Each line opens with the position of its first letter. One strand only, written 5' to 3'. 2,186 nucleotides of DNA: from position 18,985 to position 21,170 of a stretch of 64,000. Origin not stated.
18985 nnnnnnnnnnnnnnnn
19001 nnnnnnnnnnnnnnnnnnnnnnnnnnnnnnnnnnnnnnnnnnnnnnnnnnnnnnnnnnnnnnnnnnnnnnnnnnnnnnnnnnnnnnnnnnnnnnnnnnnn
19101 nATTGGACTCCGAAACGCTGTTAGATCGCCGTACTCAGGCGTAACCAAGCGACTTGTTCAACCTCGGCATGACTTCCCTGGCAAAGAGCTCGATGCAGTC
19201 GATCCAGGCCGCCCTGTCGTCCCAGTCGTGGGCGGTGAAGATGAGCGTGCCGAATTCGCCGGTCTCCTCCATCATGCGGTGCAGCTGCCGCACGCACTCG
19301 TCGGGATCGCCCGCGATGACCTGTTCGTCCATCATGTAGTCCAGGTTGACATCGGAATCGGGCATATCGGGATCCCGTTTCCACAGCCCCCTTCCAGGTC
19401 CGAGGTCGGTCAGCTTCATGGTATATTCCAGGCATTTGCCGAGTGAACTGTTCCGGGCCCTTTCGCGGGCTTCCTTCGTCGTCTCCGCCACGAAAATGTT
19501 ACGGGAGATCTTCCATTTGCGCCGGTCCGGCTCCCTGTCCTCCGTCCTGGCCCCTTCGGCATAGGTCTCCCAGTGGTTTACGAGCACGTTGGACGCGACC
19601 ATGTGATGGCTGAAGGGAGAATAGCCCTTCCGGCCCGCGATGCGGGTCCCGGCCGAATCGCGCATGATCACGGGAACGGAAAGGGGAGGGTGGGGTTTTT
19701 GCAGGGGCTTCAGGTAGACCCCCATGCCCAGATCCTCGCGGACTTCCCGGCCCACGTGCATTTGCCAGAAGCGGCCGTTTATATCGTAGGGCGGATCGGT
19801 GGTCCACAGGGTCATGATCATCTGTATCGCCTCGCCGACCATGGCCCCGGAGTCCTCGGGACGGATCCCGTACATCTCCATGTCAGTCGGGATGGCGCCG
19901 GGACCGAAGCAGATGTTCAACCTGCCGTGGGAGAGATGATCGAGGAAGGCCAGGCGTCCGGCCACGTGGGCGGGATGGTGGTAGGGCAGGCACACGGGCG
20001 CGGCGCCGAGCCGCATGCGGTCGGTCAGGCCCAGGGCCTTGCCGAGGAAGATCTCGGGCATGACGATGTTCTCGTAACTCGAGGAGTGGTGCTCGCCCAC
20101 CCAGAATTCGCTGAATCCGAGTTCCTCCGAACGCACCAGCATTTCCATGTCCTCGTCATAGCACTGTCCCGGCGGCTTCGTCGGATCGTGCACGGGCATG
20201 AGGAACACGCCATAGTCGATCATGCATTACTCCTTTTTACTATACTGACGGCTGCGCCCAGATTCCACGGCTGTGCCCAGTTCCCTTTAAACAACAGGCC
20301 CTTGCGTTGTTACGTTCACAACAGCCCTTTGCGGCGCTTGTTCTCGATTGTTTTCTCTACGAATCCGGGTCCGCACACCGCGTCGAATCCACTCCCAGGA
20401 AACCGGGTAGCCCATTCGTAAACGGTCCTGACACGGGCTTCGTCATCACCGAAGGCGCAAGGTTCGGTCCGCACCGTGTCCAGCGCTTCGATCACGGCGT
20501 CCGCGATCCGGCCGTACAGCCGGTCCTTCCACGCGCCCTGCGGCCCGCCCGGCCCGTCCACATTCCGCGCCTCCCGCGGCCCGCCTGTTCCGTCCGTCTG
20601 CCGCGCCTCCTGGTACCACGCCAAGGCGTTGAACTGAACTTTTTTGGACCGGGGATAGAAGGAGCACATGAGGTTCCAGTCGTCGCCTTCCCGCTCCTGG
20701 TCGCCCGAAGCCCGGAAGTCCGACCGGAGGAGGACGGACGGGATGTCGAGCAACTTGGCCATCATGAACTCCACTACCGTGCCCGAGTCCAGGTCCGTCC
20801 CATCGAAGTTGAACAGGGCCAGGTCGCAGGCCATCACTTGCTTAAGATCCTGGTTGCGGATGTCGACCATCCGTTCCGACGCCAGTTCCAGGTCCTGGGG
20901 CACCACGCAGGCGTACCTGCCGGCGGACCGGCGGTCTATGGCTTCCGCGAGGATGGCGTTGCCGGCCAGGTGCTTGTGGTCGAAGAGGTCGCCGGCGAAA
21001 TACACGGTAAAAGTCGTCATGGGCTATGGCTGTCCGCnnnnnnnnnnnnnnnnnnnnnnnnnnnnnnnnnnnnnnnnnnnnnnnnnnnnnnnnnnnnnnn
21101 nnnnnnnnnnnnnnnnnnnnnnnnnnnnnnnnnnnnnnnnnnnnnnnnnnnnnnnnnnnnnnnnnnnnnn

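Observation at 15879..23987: Three tandem LLM flavin oxidoreductase paralogs with creatininase-family, NDT-like, HpcH aldolase (x2) and Ldh2 genes on one strand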

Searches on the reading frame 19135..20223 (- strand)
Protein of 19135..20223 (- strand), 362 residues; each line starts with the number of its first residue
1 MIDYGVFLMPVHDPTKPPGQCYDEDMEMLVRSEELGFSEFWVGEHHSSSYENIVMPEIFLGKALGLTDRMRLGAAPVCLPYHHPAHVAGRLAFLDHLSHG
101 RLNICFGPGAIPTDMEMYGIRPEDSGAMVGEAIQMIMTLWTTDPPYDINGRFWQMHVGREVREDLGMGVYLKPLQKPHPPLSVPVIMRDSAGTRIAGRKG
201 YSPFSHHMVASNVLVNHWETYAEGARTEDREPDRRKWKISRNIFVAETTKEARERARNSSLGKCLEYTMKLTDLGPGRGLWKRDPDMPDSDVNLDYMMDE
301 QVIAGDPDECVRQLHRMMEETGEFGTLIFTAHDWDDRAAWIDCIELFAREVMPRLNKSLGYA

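Call 3: search_protein_families(library=pfam, proteins=[window:19135-20223:-], max_evalue=0.01)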
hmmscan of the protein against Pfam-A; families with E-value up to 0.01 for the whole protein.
window:19135-20223:- (362 aa): 1 family
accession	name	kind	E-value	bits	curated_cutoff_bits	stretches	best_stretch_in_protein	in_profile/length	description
PF00296.26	Bac_luciferase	-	3.3e-42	145.4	27.9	1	3-322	2-311/314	Luciferase-like monooxygenase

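Call 4: search_protein_families(library=ncbifam, proteins=[window:19135-20223:-], max_evalue=0.01)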
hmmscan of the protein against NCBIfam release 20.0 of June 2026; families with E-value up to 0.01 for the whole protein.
window:19135-20223:- (362 aa): 24 families
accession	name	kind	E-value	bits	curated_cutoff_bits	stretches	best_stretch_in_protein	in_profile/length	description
TIGR03558.1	oxido_grp_1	subfamily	2.6e-23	82.7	166.95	1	21-345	18-320/325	MsnO8 family LLM class oxidoreductase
TIGR03619.1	F420_Rv2161c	subfamily_domain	4.3e-22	78.9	166.9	1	32-255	7-232/247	TIGR03619 family F420-dependent LLM class oxidoreductase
TIGR04027.1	LLM_KPN_01858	hypoth_equivalog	5.6e-20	71.6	412.9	1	18-143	15-141/326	putative FMN-dependent luciferase-like monooxygenase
TIGR03858.1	LLM_2I7G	subfamily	9.3e-18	64.3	462.25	1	29-355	32-336/337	Atu2307/SP_0267 family LLM class monooxygenase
NF052254.1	luciferase_Alph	exception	5e-17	62.1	600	1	16-138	11-137/354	luciferase subunit alpha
TIGR04020.1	seco_metab_LLM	subfamily_domain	9.2e-16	57.9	244.45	1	32-316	28-308/341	MupA/Atu3671 family FMN-dependent luciferase-like monooxygenase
TIGR03571.1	lucif_BA3436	subfamily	2.8e-12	46.5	303.9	1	20-144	28-157/304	TIGR03571 family LLM class oxidoreductase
TIGR04036.1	LLM_CE1758_fam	subfamily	4.1e-12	45.6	479.1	1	26-152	31-155/355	CE1758 family FMN-dependent luciferase-like monooxygenase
TIGR03560.1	F420_Rv1855c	subfamily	5.2e-12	46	231.4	1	18-157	8-155/227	TIGR03560 family F420-dependent LLM class oxidoreductase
NF052255.1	luciferase_Beta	exception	2.4e-11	43.3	500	1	5-133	4-133/325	luciferase subunit beta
TIGR03559.1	F420_Rv3520c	subfamily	3.3e-10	39.5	335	1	23-186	13-167/325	LLM class F420-dependent oxidoreductase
NF002619.0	PRK02271.1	equivalog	3.8e-10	39.5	276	1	26-143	17-128/329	5,10-methylenetetrahydromethanopterin reductase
TIGR03621.1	F420_MSMEG_2516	subfamily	8.5e-10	38.2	213.15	1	31-183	22-155/295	TIGR03621 family F420-dependent LLM class oxidoreductase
NF007802.0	PRK10508.1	equivalog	5.3e-08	32.3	540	1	20-121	24-125/335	luciferase-like monooxygenase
TIGR03854.1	F420_MSMEG_3544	hypoth_equivalog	5.4e-08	32.5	295.6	1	31-155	21-142/290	TIGR03854 family LLM class F420-dependent oxidoreductase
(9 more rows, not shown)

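Call 34: search_solved_structures(query=window:19135-20223:-, max_evalue=1e-15, show_alignments=3)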
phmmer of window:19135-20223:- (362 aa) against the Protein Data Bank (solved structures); distinct sequences matched with E-value up to 1e-15: 3.
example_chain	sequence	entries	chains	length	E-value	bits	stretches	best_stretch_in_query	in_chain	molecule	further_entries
4uwm_A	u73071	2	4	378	5.1e-42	147.6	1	3-355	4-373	3,6-DIKETOCAMPHANE 1,6 MONOOXYGENASE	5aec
7bip_A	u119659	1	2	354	2.8e-20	76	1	4-259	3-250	Luciferase-like monooxygenase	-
8k74_A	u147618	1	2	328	5.8e-19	71.6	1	27-143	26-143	Alkanal monooxygenase alpha chain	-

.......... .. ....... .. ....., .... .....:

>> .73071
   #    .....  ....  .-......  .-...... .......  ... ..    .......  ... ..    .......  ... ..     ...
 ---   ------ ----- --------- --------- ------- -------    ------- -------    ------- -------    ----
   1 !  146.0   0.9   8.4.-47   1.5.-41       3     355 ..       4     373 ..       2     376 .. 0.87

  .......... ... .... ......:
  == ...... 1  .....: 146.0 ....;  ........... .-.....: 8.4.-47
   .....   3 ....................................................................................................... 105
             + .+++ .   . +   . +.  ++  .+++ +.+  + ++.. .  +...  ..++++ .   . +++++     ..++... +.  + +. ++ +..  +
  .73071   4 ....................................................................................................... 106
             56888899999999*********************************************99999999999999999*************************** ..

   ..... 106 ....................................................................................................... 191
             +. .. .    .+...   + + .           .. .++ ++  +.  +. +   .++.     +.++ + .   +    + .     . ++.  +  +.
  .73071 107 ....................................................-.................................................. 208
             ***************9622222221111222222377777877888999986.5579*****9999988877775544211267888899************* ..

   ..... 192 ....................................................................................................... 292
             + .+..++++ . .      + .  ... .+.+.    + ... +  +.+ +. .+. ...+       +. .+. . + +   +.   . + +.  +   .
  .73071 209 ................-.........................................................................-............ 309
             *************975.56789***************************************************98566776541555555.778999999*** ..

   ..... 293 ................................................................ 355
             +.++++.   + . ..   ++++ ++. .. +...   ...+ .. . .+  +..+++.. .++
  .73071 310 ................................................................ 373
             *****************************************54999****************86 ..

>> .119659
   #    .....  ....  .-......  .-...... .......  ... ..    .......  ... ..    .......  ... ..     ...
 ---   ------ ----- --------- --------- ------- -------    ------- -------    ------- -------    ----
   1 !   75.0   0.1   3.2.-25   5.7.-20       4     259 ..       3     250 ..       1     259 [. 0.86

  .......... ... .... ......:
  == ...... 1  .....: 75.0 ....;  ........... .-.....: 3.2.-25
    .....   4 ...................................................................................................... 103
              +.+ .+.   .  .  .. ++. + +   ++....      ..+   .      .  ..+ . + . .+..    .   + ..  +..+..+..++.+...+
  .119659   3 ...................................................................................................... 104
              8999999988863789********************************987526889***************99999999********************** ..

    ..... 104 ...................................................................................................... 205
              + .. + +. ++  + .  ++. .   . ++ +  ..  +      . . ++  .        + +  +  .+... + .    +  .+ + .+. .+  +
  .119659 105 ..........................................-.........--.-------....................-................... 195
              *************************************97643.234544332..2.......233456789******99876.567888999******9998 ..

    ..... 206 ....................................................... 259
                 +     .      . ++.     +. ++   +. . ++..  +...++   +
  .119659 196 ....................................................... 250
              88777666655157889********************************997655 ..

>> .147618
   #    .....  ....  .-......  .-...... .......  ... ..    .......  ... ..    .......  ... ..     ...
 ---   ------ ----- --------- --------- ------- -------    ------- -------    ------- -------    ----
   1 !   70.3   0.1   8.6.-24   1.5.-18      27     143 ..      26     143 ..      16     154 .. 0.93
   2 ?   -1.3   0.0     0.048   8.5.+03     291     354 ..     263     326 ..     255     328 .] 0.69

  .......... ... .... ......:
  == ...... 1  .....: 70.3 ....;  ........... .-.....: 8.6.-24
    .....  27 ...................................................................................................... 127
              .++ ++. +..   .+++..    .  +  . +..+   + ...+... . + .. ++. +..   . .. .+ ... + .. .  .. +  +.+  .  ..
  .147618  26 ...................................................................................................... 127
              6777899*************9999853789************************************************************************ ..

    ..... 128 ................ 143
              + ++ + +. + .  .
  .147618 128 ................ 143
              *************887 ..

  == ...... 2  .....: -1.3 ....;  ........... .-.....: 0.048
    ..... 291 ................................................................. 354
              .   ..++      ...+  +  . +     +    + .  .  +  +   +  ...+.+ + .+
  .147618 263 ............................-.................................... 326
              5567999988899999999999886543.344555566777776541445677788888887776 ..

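Call 89: predict_structure(alignment_id=A5)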
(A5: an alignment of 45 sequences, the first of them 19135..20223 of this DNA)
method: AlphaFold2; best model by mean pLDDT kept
length: 362 residues; sequences in the alignment: 45
mean_pLDDT: 92.0   pTM: 0.91
mean pLDDT of the five models: 92.0, 91.5, 91.4, 90.9, 89.7
residues with pLDDT >= 90: 264; 70-90: 95; 50-70: 3; < 50: 0
segments of 3 or more residues with pLDDT < 50: none
pLDDT, mean of each block of 10 residues (from residue 1): 94 86 91 97 82 85 93 87 94 94 90 88 90 96 94 91 90 94 91 92 94 96 97 97 97 93 90 82 92 94 97 97 96 80 96 97 78
secondary structure, 60 per line:
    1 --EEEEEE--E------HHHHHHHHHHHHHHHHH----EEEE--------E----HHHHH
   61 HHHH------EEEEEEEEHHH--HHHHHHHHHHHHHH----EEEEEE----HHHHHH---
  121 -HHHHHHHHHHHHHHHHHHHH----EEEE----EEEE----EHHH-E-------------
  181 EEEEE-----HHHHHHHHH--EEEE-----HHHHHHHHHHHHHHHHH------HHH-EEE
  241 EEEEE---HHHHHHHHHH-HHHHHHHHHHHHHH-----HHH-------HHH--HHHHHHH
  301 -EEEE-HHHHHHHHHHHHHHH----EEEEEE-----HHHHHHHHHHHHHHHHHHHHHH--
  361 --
elements in order: E3-8 H18-34 E39-42 H56-64 E71-78 H84-97 E102-107 H112-117 H122-141 E146-149 E154-157 E181-185 H191-199 E202-205 H211-227 E238-245 H249-258 H260-273 H294-300 E302-305 H307-321 E326-331 H337-358

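Call 92: fold_search(model_id=the predicted structure, library=pdb)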
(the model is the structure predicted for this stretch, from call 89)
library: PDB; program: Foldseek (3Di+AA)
matches with E <= 10: 1694; with E <= 0.001: 179
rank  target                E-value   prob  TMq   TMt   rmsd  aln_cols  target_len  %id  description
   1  4uwm_B                3.8e-30  1.00  0.87  0.87   3.2       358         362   27  Type II Baeyer-Villiger monooxygenase.The oxygenating constituent of 3,6-diketocamphane monooxygenase from CAM plasmid (released 2015-08-26)
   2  4uwm_A                7.8e-30  1.00  0.87  0.87   3.2       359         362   27  Type II Baeyer-Villiger monooxygenase.The oxygenating constituent of 3,6-diketocamphane monooxygenase from CAM plasmid (released 2015-08-26)
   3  5aec_B                3.3e-29  1.00  0.87  0.86   3.1       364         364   27  Type II Baeyer-Villiger monooxygenase.The oxygenating constituent of 3,6-diketocamphane monooxygenase from CAM plasmid (released 2015-09-09)
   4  5aec_A                3.8e-29  1.00  0.86  0.86   3.2       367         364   27  Type II Baeyer-Villiger monooxygenase.The oxygenating constituent of 3,6-diketocamphane monooxygenase from CAM plasmid (released 2015-09-09)
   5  7bip_A                8.1e-26  1.00  0.81  0.89   2.8       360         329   22  Crystal structure of monooxygenase RslO1 from Streptomyces bottropensis (released 2021-01-20)
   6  2i7g_A                9.6e-24  1.00  0.81  0.85   3.3       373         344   19  Crystal Structure of Monooxygenase from Agrobacterium tumefaciens (released 2006-10-03)
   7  2i7g_B                2.1e-23  1.00  0.78  0.81   4.1       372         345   18  Crystal Structure of Monooxygenase from Agrobacterium tumefaciens (released 2006-10-03)
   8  8k74_B                3.0e-22  1.00  0.74  0.81   3.9       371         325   20  A novel monooxygenase (released 2024-07-31)
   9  8cbb_C                4.9e-22  1.00  0.78  0.79   6.5       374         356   22  Structure of homodimeric luciferase from Enhygromyxa salina (released 2024-02-07)
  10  8cbb_B                7.5e-22  1.00  0.77  0.80   6.1       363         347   22  Structure of homodimeric luciferase from Enhygromyxa salina (released 2024-02-07)
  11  8cbb_A                7.9e-22  1.00  0.78  0.83   5.0       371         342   20  Structure of homodimeric luciferase from Enhygromyxa salina (released 2024-02-07)
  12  8k74_A                1.3e-21  1.00  0.72  0.79   4.5       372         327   19  A novel monooxygenase (released 2024-07-31)
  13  8cbb_D                2.7e-21  1.00  0.79  0.84   5.1       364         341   21  Structure of homodimeric luciferase from Enhygromyxa salina (released 2024-02-07)
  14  1luc_A                1.4e-20  1.00  0.79  0.87   3.9       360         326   19  BACTERIAL LUCIFERASE (released 1996-12-07)
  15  6ket_B                2.1e-20  1.00  0.75  0.81   4.3       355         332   16  Flavin-utilizing Monooxygenase (OX) Domain of Hybrid Polyketide/Non-Ribosomal Peptide Synthetase (released 2019-09-25)
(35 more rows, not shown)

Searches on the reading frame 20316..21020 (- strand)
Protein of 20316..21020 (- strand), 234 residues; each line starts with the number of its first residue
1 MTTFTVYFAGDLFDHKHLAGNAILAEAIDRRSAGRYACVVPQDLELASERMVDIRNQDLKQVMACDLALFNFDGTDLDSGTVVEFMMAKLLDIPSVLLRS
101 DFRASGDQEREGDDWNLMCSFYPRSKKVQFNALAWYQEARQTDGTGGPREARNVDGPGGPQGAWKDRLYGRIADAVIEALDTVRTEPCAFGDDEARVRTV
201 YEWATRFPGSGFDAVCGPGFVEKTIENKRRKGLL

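Call 3: search_protein_families(library=pfam, proteins=[window:20316-21020:-], max_evalue=0.01)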
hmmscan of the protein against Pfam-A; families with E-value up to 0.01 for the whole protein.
window:20316-21020:- (234 aa): 1 family
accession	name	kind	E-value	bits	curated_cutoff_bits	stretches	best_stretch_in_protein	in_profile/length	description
PF05014.21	Nuc_deoxyrib_tr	-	1.5e-11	44.8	28.8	1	6-118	1-117/117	Nucleoside 2-deoxyribosyltransferase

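Call 4: search_protein_families(library=ncbifam, proteins=[window:20316-21020:-], max_evalue=0.01)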
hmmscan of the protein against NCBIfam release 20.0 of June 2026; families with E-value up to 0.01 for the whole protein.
window:20316-21020:- (234 aa): 0 families

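Call 10: search_solved_structures(query=window:20316-21020:-, max_evalue=0.01, show_alignments=2)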
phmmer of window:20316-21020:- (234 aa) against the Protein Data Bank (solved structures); distinct sequences matched with E-value up to 0.01: 10.
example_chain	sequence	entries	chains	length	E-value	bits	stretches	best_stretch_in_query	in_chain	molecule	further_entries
7m5h_A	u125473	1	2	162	5.2e-06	29.4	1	5-110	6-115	Nucleoside 2-deoxyribosyltransferase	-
9emx_A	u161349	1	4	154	0.0012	21.7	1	54-111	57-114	Nucleoside 2-deoxyribosyltransferase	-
8pqr_B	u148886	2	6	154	0.0012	21.7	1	54-111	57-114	Nucleoside 2-deoxyribosyltransferase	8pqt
8qc0_A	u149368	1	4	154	0.0012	21.6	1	54-111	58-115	Nucleoside 2-deoxyribosyltransferase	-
9emw_A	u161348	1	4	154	0.0012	21.6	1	54-111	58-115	Nucleoside 2-deoxyribosyltransferase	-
8rh3_A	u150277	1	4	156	0.0013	21.6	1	54-111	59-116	Nucleoside 2-deoxyribosyltransferase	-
8pqq_C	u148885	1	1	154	0.0033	20.3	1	54-111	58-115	Nucleoside 2-deoxyribosyltransferase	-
8pqq_A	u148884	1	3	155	0.0033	20.3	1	54-111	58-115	Nucleoside 2-deoxyribosyltransferase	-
8pqp_A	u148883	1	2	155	0.0048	19.7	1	55-111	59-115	Nucleoside 2-deoxyribosyltransferase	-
8pqs_A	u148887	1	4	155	0.0086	18.9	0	54-111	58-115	Nucleoside 2-deoxyribosyltransferase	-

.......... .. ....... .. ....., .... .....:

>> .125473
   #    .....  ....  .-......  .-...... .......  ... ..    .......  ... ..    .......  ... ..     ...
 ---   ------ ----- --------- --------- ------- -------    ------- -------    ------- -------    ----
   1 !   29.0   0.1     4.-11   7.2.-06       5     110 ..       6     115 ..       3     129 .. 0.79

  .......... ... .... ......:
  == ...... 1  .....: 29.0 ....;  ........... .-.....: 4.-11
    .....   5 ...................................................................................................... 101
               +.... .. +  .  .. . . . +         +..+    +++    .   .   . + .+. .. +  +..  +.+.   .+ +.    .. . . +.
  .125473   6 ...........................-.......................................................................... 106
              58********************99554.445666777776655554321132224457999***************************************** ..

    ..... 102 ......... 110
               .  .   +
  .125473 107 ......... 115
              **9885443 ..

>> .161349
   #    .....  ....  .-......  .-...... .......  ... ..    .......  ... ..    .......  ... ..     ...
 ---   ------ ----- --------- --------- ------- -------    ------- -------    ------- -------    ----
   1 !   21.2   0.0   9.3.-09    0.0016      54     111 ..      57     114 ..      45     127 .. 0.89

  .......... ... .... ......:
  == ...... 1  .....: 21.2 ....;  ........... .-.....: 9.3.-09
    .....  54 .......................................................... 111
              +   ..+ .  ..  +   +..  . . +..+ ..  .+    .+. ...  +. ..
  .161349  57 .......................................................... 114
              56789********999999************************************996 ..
